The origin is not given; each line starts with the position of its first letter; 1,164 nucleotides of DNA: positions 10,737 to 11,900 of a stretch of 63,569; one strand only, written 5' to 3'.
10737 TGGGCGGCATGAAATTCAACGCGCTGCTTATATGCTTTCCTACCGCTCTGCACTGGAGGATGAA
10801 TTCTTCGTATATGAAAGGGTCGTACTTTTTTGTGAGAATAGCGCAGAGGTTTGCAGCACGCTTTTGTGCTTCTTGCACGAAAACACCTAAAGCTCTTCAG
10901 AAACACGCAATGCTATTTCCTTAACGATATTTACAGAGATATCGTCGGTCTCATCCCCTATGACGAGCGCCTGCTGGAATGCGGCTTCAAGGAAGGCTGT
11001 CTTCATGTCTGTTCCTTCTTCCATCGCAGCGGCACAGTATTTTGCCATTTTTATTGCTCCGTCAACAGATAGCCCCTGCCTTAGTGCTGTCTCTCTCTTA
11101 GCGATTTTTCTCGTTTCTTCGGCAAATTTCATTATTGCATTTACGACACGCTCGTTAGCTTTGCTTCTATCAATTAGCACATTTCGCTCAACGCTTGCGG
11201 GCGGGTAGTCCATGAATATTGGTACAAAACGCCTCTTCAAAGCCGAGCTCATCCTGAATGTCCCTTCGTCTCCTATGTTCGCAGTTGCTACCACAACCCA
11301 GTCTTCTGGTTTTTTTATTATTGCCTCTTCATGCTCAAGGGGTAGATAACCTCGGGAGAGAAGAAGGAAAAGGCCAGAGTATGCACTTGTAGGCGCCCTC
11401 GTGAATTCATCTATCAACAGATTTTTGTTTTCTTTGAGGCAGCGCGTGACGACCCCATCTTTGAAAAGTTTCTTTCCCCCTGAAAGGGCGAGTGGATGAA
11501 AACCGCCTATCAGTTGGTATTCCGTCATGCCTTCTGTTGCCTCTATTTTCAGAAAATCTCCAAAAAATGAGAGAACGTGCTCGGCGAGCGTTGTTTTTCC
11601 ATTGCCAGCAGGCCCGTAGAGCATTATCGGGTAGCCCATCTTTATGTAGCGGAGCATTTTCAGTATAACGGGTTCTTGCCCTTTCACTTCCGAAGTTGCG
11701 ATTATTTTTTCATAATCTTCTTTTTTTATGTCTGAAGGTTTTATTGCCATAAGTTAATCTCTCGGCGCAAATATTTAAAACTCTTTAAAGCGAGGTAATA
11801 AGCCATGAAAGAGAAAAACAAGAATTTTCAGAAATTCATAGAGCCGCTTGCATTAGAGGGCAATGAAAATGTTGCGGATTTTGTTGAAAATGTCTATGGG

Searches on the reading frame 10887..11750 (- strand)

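Call 8: search_protein_families(library=pfam, proteins=[window:10887-11750:-], max_evalue=0.001)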
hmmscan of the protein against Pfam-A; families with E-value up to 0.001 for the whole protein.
window:10887-11750:- (287 aa): 3 families
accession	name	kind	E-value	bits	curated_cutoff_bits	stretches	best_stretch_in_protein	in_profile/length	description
PF07728.20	AAA_5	-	1.1e-20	74.5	22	1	42-175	2-139/139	AAA domain (dynein-related subfamily)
PF01078.27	Mg_chelatase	-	0.00012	22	20.3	0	21-74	4-57/207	Magnesium chelatase, subunit ChlI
PF07726.17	AAA_3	-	0.00016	22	27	1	42-176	2-130/131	ATPase family associated with various cellular activities (AAA)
